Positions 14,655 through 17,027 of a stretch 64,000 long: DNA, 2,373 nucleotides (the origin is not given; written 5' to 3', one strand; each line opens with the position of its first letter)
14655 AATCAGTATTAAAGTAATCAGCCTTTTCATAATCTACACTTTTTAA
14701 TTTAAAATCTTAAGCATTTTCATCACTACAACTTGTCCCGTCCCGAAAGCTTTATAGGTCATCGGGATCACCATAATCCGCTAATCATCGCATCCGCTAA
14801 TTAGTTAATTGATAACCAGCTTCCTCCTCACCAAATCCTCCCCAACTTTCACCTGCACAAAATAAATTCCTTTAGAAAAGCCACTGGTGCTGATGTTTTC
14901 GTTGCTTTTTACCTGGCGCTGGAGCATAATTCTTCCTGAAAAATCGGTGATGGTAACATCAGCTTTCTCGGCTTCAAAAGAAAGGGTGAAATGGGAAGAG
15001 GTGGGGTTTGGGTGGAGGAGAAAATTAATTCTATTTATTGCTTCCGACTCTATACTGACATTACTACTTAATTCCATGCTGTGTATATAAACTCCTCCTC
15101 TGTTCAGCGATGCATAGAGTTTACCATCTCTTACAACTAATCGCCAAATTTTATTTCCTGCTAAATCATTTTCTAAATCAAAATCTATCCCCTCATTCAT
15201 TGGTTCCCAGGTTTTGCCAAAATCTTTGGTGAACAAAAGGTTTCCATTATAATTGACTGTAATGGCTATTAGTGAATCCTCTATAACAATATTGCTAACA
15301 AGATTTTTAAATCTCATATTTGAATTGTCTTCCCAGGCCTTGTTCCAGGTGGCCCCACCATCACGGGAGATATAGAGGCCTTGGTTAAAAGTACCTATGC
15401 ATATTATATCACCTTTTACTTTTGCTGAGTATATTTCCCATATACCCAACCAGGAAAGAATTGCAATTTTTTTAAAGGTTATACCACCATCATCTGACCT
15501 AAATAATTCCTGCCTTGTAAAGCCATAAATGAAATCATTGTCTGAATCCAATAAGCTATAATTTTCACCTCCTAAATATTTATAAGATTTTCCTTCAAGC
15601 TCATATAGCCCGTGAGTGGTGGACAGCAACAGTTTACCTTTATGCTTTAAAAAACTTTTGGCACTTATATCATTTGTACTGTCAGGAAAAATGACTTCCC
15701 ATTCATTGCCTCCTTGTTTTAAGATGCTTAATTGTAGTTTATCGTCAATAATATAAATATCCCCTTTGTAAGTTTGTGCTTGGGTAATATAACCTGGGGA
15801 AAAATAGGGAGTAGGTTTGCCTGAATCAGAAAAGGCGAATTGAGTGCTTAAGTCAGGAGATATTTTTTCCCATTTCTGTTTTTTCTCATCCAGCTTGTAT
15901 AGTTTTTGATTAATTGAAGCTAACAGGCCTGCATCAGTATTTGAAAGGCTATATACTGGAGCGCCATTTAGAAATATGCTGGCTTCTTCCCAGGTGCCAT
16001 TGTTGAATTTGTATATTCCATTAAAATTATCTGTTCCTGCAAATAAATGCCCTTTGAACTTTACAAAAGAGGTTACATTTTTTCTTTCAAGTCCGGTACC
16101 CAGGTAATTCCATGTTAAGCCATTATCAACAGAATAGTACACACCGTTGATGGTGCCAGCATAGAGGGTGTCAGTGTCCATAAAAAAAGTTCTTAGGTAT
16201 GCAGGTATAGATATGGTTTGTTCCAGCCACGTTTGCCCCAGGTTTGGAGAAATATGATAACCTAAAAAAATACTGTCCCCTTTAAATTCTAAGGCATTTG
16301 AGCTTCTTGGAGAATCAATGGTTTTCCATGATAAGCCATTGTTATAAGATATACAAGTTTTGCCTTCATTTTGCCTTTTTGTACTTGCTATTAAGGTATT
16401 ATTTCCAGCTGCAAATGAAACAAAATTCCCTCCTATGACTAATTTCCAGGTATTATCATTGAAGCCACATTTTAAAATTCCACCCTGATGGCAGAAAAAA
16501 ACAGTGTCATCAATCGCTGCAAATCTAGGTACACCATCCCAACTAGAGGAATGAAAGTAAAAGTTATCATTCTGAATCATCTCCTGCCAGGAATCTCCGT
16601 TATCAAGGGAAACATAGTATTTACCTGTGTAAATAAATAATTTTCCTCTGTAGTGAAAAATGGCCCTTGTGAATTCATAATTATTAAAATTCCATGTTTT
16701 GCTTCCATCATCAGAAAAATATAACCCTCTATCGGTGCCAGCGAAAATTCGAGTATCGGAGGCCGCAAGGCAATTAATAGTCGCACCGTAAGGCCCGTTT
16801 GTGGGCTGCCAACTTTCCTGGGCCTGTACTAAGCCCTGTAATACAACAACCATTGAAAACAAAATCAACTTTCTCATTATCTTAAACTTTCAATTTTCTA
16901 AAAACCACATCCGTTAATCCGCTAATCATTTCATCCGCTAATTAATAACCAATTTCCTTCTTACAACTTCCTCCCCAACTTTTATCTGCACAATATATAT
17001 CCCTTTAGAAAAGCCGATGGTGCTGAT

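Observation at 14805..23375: Tandem array of five mosaic T9SS cargo paralogs with homogenised 5' and 3' ends and divergent cores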

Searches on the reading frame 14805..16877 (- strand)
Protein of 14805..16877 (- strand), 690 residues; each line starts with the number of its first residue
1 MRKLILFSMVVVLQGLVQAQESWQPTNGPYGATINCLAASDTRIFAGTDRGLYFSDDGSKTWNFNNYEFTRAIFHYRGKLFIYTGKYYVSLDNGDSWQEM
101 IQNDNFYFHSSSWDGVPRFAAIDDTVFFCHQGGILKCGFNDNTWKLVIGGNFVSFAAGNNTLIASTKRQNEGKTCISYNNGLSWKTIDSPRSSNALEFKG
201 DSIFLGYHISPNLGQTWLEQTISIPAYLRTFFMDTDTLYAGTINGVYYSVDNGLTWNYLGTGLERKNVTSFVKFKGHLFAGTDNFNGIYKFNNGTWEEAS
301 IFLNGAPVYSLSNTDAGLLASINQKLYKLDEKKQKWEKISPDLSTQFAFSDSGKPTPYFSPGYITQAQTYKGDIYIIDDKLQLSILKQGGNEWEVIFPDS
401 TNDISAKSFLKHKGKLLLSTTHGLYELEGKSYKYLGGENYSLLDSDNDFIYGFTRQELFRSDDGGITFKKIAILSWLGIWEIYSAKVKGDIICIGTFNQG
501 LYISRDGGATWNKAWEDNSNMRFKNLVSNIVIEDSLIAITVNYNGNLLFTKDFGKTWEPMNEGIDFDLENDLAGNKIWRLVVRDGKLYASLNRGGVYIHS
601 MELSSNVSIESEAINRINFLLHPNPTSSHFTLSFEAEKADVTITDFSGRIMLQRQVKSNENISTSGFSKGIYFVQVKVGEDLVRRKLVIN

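Call 4: search_protein_families(library=pfam, proteins=[window:14805-16877:-], max_evalue=0.01)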
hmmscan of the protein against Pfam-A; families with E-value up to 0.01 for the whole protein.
window:14805-16877:- (690 aa): 5 families
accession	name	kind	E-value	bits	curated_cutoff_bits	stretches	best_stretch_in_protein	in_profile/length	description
PF15902.12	Sortilin-Vps10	-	7.1e-17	61.8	33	1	456-564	1-116/446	Sortilin, neurotensin receptor 3,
PF02012.26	BNR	-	5.1e-13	47.3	27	0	502-513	1-12/12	BNR/Asp-box repeat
PF18962.6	Por_Secre_tail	-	4.8e-12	46.4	27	1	622-689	2-75/75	Secretion system C-terminal sorting domain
PF15899.11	BNR_6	-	0.0015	18.9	27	0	458-471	1-14/14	BNR-Asp box repeat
PF11578.13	DUF3237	-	0.0093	16.1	24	0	379-439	40-100/149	Protein of unknown function (DUF3237)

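Call 29: find_homologous_proteins(query=window:14805-16877:-)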
Query window:14805-16877:- (690 aa): 127 proteins with E <= 0.001 among 8000 candidates; the best 120 are listed.
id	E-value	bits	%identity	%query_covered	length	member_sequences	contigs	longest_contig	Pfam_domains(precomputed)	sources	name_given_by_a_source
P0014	0.0e+0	1592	100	100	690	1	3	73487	PF18962.8,PF25852.1,PF02012.27,PF15902.13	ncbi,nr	ncbi:MAG: T9SS type A sorting domain-containing protein [Bacteroidetes bacterium]|nr:T9SS type A sor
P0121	1.3e-28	118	22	98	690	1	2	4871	PF18962.8,PF02012.27,PF15902.13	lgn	-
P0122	3.0e-28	117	24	86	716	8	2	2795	PF13859.13,PF07494.18,PF18962.8,PF15899.12,PF25852.1,PF14870.13,PF02012.27,PF15902.13,PF13088.13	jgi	jgi:photosystem II stability/assembly factor-like uncharacterized protein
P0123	4.4e-27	113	22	100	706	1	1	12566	PF18962.8,PF25852.1,PF02012.27,PF15902.13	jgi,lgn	-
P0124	9.1e-27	112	23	100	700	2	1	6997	PF18962.8,PF25852.1,PF14870.13,PF02012.27,PF15902.13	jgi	jgi:photosystem II stability/assembly factor-like uncharacterized protein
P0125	9.2e-26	109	24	97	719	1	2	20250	PF10647.16,PF18962.8,PF15899.12,PF25852.1,PF14870.13,PF02012.27,PF15902.13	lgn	-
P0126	3.7e-25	107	25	81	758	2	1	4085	PF19408.6,PF15899.12,PF25852.1,PF02012.27,PF15902.13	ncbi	ncbi:MAG: hypothetical protein CVU14_09150, partial [Bacteroidetes bacterium HGW-Bacteroidetes-9]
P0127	8.6e-25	106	22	98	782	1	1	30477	PF18962.8,PF25852.1,PF14870.13,PF02012.27,PF15902.13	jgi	jgi:photosystem II stability/assembly factor-like uncharacterized protein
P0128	2.5e-24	104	24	82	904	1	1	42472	PF19408.6,PF15899.12,PF25852.1,PF02012.27,PF15902.13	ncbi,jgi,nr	ncbi:MAG: hypothetical protein RBS07_12985 [Lentimicrobium sp.]|jgi:hypothetical protein|nr:hypothet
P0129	1.1e-22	99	23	97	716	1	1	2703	PF07494.18,PF18962.8,PF25852.1,PF02012.27,PF15902.13,PF13088.13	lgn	-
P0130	2.7e-22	97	23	98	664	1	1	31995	PF07494.18,PF18962.8,PF25852.1,PF02012.27,PF15902.13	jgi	jgi:photosystem II stability/assembly factor-like uncharacterized protein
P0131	8.9e-22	96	23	97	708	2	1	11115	PF07494.18,PF18962.8,PF25852.1,PF02012.27,PF15902.13,PF13088.13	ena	-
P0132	1.0e-21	95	23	75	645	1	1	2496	PF25852.1,PF14870.13,PF02012.27,PF15902.13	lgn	-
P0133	3.5e-21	94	23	87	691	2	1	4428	PF18962.8,PF14870.13,PF02012.27,PF15902.13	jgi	jgi:photosystem II stability/assembly factor-like uncharacterized protein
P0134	4.0e-21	93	25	100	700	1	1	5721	PF18962.8,PF25852.1,PF14870.13,PF13860.13,PF02012.27,PF15902.13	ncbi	-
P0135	6.6e-21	93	24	97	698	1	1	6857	PF25852.1,PF02012.27,PF15902.13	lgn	-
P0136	1.2e-20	92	29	38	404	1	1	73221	PF18962.8,PF25852.1,PF02012.27,PF15902.13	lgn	-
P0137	1.5e-20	92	23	100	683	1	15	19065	PF18962.8,PF25852.1,PF15902.13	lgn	-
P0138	2.0e-20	91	23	87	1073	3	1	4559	PF00431.27,PF18962.8,PF25852.1,PF14870.13,PF02012.27,PF15902.13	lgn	-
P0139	2.5e-20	91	23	97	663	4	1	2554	PF18962.8,PF15899.12,PF25852.1,PF02012.27,PF15902.13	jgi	-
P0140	3.8e-20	90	25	86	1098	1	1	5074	PF19408.6,PF18962.8,PF25852.1,PF02012.27,PF15902.13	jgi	jgi:hypothetical protein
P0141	5.1e-20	90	23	100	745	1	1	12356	PF18962.8,PF25852.1,PF14870.13,PF02012.27,PF15902.13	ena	-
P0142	1.4e-19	88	21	100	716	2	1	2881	PF18962.8,PF25852.1,PF15902.13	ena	-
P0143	8.0e-18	83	24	85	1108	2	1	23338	PF00431.27,PF18962.8,PF25852.1,PF14870.13,PF02012.27,PF15902.13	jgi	-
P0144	7.9e-17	79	27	46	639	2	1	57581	PF15899.12,PF25852.1,PF14870.13,PF02012.27,PF15902.13,PF13088.13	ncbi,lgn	-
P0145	2.6e-16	78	26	46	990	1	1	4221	PF18962.8,PF18998.7,PF02012.27,PF00041.28,PF15902.13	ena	-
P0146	3.9e-16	77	23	90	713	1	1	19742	PF18962.8,PF25852.1,PF02012.27,PF15902.13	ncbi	-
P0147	5.2e-16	77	23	100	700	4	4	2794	PF18962.8,PF25852.1,PF14870.13,PF02012.27,PF15902.13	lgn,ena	-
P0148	5.3e-16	76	22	85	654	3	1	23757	PF25852.1,PF02012.27,PF15902.13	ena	-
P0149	1.1e-15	76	25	94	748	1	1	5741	PF18962.8,PF25852.1,PF14870.13,PF13860.13,PF02012.27,PF15902.13,PF13088.13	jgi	-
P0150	1.8e-15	75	23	85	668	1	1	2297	PF15899.12,PF25852.1,PF14870.13,PF02012.27,PF15902.13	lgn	-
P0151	3.0e-15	74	23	91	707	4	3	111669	PF18962.8,PF25852.1,PF15902.13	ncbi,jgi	ncbi:MAG: hypothetical protein RIS20_1523 [Bacteroidota bacterium]|jgi:photosystem II stability/asse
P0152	3.8e-15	74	24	64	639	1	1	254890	PF25852.1,PF14870.13,PF02012.27,PF15902.13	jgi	jgi:photosystem II stability/assembly factor-like uncharacterized protein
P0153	5.7e-15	73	22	96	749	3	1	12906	PF10647.16,PF18962.8,PF15899.12,PF25852.1,PF14870.13,PF02012.27,PF15902.13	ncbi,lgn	ncbi:MAG: VPS10 domain-containing protein [Acidobacteriota bacterium]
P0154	7.0e-15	73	24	48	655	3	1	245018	PF25852.1,PF02012.27,PF15902.13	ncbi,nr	ncbi:hypothetical protein C6500_20025 [Candidatus Poribacteria bacterium]|nr:MAG: hypothetical prote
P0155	7.0e-15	73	28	38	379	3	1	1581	PF25852.1,PF15902.13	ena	-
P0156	8.0e-15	73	22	47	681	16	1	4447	PF10647.16,PF07494.18,PF25852.1,PF14870.13,PF02012.27,PF15902.13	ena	-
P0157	9.6e-15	72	22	80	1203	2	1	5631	PF14870.13,PF02012.27,PF15902.13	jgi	jgi:photosystem II stability/assembly factor-like uncharacterized protein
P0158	1.6e-14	72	24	58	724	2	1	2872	PF07494.18,PF18962.8,PF15899.12,PF25852.1,PF14870.13,PF02012.27,PF15902.13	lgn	-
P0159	2.0e-14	71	23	92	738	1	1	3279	PF07494.18,PF18962.8,PF25852.1,PF14870.13,PF02012.27,PF15902.13,PF13088.13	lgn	-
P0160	6.1e-14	70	21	79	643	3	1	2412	PF25852.1,PF14870.13,PF02012.27,PF15902.13,PF13088.13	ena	-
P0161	7.7e-14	69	20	69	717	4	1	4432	PF07494.18,PF18962.8,PF25852.1,PF14870.13,PF02012.27,PF15902.13,PF13088.13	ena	-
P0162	1.2e-13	69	28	38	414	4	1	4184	PF18962.8,PF14517.13,PF15902.13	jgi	-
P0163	3.5e-13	67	25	23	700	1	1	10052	PF02012.27,PF15902.13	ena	-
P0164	4.1e-13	67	24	87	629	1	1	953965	PF25852.1,PF14870.13,PF02012.27,PF15902.13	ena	-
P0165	2.1e-12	65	25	49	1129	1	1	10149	PF19408.6,PF18962.8,PF15902.13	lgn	-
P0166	2.6e-12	64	24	82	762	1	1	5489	PF18962.8,PF15899.12,PF25852.1,PF14870.13,PF13810.13,PF02012.27,PF15902.13,PF13088.13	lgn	-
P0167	4.0e-12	64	23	96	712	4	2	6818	PF18962.8,PF25852.1,PF15902.13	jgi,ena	jgi:photosystem II stability/assembly factor-like uncharacterized protein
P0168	4.2e-12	64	27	42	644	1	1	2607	PF15899.12,PF25852.1,PF04545.23,PF04542.21,PF08281.19,PF02012.27,PF15902.13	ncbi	ncbi:MAG: sigma-70 family RNA polymerase sigma factor, partial [Candidatus Poribacteria bacterium]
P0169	1.4e-11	62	25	25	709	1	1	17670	PF25852.1,PF14870.13,PF02012.27,PF15902.13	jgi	jgi:photosystem II stability/assembly factor-like uncharacterized protein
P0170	3.0e-11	61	23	86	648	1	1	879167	PF03478.25,PF25852.1,PF15902.13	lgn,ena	-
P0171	3.5e-11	61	23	87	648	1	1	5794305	PF25852.1,PF02012.27,PF15902.13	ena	-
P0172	5.9e-11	60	22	78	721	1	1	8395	PF07494.18,PF18962.8,PF25852.1,PF14870.13,PF02012.27,PF15902.13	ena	-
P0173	7.9e-11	59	25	54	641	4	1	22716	PF25852.1,PF14870.13,PF02012.27,PF15902.13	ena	-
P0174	9.4e-11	59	22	80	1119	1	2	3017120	PF25852.1,PF14870.13,PF02012.27,PF15902.13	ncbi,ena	-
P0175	1.0e-10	59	22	58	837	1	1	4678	PF25852.1,PF14870.13,PF03422.22,PF02012.27,PF15902.13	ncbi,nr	ncbi:MAG: carbohydrate-binding protein [Acidobacteria bacterium]|nr:carbohydrate-binding protein [Ac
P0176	1.9e-10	58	25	86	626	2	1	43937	PF25852.1,PF14870.13,PF15902.13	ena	-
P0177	2.0e-10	58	25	83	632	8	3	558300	PF25852.1,PF14870.13,PF15902.13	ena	-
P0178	2.4e-10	58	22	100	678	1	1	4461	PF18962.8,PF25852.1,PF02012.27,PF15902.13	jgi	jgi:photosystem II stability/assembly factor-like uncharacterized protein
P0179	2.7e-10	58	24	41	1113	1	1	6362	PF19408.6,PF18962.8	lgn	-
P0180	2.8e-10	58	23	51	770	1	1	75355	PF25852.1,PF14870.13,PF02012.27,PF15902.13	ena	-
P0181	2.9e-10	58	26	42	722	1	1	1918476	PF25852.1,PF14870.13,PF02012.27,PF15902.13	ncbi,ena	-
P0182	3.2e-10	57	25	85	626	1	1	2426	PF15899.12,PF25852.1,PF02012.27,PF15902.13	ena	-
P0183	3.2e-10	57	24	87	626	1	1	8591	PF25852.1,PF14870.13,PF02012.27,PF15902.13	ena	-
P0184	4.4e-10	57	22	87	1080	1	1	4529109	PF18962.8,PF25852.1,PF02012.27,PF15902.13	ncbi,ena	-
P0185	4.8e-10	57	24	25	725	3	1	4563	PF25852.1,PF14870.13,PF02012.27,PF15902.13,PF13088.13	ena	-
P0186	7.7e-10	56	23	87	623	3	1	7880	PF10647.16,PF15899.12,PF25852.1,PF14870.13,PF13810.13,PF02012.27,PF15902.13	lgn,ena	-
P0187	8.9e-10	56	25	28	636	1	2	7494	PF15899.12,PF25852.1,PF14870.13,PF02012.27,PF15902.13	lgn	-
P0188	1.1e-9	56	22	83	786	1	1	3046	PF25852.1,PF14870.13,PF02012.27,PF15902.13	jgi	jgi:photosystem II stability/assembly factor-like uncharacterized protein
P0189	1.2e-9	56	21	100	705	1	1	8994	PF18962.8,PF25852.1,PF13860.13,PF15902.13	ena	-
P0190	1.5e-9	55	23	50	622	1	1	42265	PF25852.1,PF02012.27,PF15902.13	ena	-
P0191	1.6e-9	55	24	68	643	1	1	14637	PF25852.1,PF15902.13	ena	-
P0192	2.4e-9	54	22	82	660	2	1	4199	PF25852.1,PF14870.13,PF13810.13,PF02012.27,PF15902.13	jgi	-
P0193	2.7e-9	54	26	25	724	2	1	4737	PF14870.13,PF02012.27,PF15902.13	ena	-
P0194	4.1e-9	54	23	56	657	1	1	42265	PF10647.16,PF25852.1,PF14870.13,PF13810.13,PF02012.27,PF15902.13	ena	-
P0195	4.3e-9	54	25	39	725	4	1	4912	PF10647.16,PF23366.2,PF25852.1,PF14870.13,PF02012.27,PF15902.13,PF13088.13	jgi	jgi:photosystem II stability/assembly factor-like uncharacterized protein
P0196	5.3e-9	53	23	84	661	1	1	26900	PF25852.1,PF14870.13,PF15902.13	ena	-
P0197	5.8e-9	53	24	84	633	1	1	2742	PF25852.1,PF14870.13,PF02012.27,PF15902.13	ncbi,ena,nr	ncbi:MAG: hypothetical protein OXI63_08230 [Candidatus Poribacteria bacterium]|nr:hypothetical prote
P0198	8.1e-9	53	23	94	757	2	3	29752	PF18962.8,PF25852.1,PF14870.13,PF02012.27,PF15902.13,PF13088.13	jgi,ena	-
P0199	1.3e-8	52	26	27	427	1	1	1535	PF18962.8,PF25852.1,PF15902.13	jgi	-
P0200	2.6e-8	51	23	84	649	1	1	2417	PF14870.13,PF15902.13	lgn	-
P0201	3.7e-8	51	22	83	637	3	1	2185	PF25852.1,PF14870.13,PF15902.13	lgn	-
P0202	3.8e-8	51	22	79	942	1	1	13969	PF25852.1,PF02012.27,PF15902.13,PF13088.13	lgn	-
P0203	8.0e-8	49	25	51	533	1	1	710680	PF18962.8,PF15902.13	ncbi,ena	-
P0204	1.8e-7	48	23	37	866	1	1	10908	PF07494.18,PF18962.8,PF25852.1,PF14870.13,PF02012.27,PF15902.13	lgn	-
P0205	3.7e-7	47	24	52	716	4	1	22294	PF25852.1,PF14870.13,PF13860.13,PF02012.27,PF15902.13,PF13088.13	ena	-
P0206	3.7e-7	47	20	25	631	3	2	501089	PF25852.1,PF14870.13,PF15902.13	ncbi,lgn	-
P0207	4.2e-7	47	22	48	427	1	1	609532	PF10647.16,PF25852.1,PF14870.13,PF02012.27,PF15902.13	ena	-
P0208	6.4e-7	46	39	11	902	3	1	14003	PF25852.1,PF15902.13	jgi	jgi:photosystem II stability/assembly factor-like uncharacterized protein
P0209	7.8e-7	46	25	19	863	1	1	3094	PF15899.12,PF02012.27,PF15902.13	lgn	-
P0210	8.2e-7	46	21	86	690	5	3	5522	PF25852.1,PF14870.13,PF02012.27,PF15902.13,PF13088.13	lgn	-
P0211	1.0e-6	46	27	37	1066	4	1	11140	PF18962.8,PF25852.1,PF24595.2,PF02012.27,PF15902.13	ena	-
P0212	1.6e-6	45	24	27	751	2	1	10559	PF15899.12,PF25852.1,PF02012.27,PF15902.13,PF13088.13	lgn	-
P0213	3.0e-6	44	25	16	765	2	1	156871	PF25852.1,PF24316.2,PF14870.13,PF02012.27,PF15902.13,PF13088.13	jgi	jgi:photosystem II stability/assembly factor-like uncharacterized protein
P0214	3.5e-6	44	31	19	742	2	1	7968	PF15899.12,PF25852.1,PF14870.13,PF02012.27,PF15902.13,PF13088.13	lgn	-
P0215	4.0e-6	44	25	39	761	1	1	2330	PF15899.12,PF25852.1,PF02012.27,PF15902.13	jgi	jgi:photosystem II stability/assembly factor-like uncharacterized protein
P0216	4.1e-6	44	29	24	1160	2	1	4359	PF14870.13,PF02012.27,PF15902.13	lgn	-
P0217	8.3e-6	43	21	79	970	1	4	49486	PF25852.1,PF14870.13,PF26550.2,PF07676.19,PF02012.27,PF15902.13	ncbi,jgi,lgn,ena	-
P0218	1.1e-5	42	33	9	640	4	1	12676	PF25852.1,PF14870.13,PF15902.13,PF13088.13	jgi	-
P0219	1.3e-5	42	24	19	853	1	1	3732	PF00801.27,PF25852.1,PF14870.13,PF02012.27,PF15902.13,PF18911.7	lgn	-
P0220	1.4e-5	42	28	16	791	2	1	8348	PF15899.12,PF14870.13,PF02012.27,PF15902.13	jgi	jgi:photosystem II stability/assembly factor-like uncharacterized protein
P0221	1.5e-5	42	37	9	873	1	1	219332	PF15899.12,PF14870.13,PF02012.27,PF15902.13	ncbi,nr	ncbi:MAG: hypothetical protein M0C28_41865 [Candidatus Moduliflexus flocculans]|nr:hypothetical prot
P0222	1.6e-5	42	26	35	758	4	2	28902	PF25852.1,PF14870.13,PF02012.27,PF15902.13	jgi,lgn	-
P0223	2.0e-5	42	22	86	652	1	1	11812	PF25852.1,PF14870.13,PF02012.27,PF15902.13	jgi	jgi:photosystem II stability/assembly factor-like uncharacterized protein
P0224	2.2e-5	41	26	16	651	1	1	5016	PF25852.1,PF14870.13,PF02012.27,PF15902.13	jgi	jgi:photosystem II stability/assembly factor-like uncharacterized protein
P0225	6.3e-5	40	21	46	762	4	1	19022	PF25852.1,PF02012.27,PF15902.13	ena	-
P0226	6.6e-5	40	32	14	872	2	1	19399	PF14870.13,PF02012.27,PF15902.13,PF13088.13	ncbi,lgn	ncbi:MAG: WD40/YVTN/BNR-like repeat-containing protein [Candidatus Aminicenantales bacterium]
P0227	9.3e-5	39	24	17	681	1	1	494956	PF02012.27,PF15902.13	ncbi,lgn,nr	ncbi:MAG: hypothetical protein DWQ01_00900 [Planctomycetota bacterium]|nr:MAG: hypothetical protein 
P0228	1.1e-4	39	21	74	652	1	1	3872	PF25852.1,PF20067.6,PF14870.13,PF02012.27,PF15902.13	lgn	-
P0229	1.1e-4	39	22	56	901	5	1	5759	PF15899.12,PF25852.1,PF14870.13,PF02012.27,PF15902.13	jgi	jgi:photosystem II stability/assembly factor-like uncharacterized protein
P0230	1.3e-4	39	25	15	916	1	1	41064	PF14870.13,PF02012.27,PF15902.13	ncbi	-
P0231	1.5e-4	39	30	15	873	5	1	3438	PF15899.12,PF25852.1,PF14870.13,PF02012.27,PF15902.13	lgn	-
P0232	2.1e-4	38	25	26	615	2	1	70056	PF15899.12,PF25852.1,PF14870.13,PF02012.27,PF15902.13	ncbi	ncbi:MAG: WD40/YVTN/BNR-like repeat-containing protein [Anaerolineae bacterium]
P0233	2.5e-4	38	20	82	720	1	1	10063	PF25852.1,PF14870.13,PF02012.27,PF15902.13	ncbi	-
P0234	3.3e-4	38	24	48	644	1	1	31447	PF15899.12,PF25852.1,PF14870.13,PF02012.27,PF15902.13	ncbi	-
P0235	3.5e-4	37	22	87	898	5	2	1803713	PF25852.1,PF14870.13,PF02012.27,PF15902.13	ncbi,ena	-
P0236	4.3e-4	37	21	99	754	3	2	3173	PF18962.8,PF25852.1,PF14870.13,PF02012.27,PF15902.13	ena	-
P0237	4.3e-4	37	27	29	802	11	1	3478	PF02012.27,PF15902.13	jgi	jgi:photosystem II stability/assembly factor-like uncharacterized protein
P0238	5.0e-4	37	19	50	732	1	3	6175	PF25852.1,PF14870.13,PF02012.27,PF15902.13,PF13088.13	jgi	jgi:photosystem II stability/assembly factor-like uncharacterized protein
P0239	5.1e-4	37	22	63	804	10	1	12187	PF25852.1,PF14870.13,PF13810.13,PF02012.27,PF15902.13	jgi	jgi:photosystem II stability/assembly factor-like uncharacterized protein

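Call 54: search_protein_families(library=ncbifam, proteins=[window:14805-16877:-], max_evalue=0.001)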
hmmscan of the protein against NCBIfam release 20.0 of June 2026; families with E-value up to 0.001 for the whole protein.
window:14805-16877:- (690 aa): 4 families
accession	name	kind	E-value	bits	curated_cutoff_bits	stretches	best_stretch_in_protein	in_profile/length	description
NF045728.1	glycosyl_F510_1955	equivalog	6.1e-26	91.2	175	3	438-562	93-215/246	F510_1955 family glycosylhydrolase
TIGR04183.1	Por_Secre_tail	domain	5.7e-13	48.7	23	1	622-690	2-72/72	T9SS type A sorting domain-containing protein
NF038113.1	T9SSA_dep_M36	equivalog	2e-09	36.2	885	1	607-690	781-869/869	T9SS-dependent M36 family metallopeptidase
NF052644.1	T9SS_DNase_Rie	equivalog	0.00015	21.3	260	1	626-688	188-249/251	T9SS-dependent surface endonuclease, AS87_RS02955 family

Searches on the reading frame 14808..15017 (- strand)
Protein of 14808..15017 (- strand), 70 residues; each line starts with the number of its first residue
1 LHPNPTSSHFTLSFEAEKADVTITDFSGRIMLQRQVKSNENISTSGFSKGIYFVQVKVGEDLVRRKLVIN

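Call 48: search_protein_representatives(protein=window:14808-15017:-)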
Query: 70 residues. Proteins with E-value up to 0.001 (for the whole library): 1300; up to 1e-10: 16; up to 1e-30: 7. The best 150 are listed.
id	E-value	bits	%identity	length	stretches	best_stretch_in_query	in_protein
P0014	2.2e-36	137.9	100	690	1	1-70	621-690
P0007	2.2e-35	134.7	94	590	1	1-70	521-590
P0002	2.2e-35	134.7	96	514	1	1-70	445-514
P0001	1.6e-34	132.1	94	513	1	1-70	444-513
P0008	1.9e-33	128.6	90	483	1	1-70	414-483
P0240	1.5e-32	125.8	90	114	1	1-69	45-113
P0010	1.6e-32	125.8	91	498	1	1-69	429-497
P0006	1.9e-29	116.1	84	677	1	1-69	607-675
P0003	2.4e-28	112.6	79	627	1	1-70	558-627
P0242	5.6e-28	111.4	30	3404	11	13-56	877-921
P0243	1.3e-27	110.3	75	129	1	1-69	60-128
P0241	2.1e-19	84.5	75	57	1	15-69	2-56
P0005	2.3e-15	71.8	53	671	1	1-70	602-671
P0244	2.2e-13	65.6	34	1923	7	6-56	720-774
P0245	5.7e-12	61.1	51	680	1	1-69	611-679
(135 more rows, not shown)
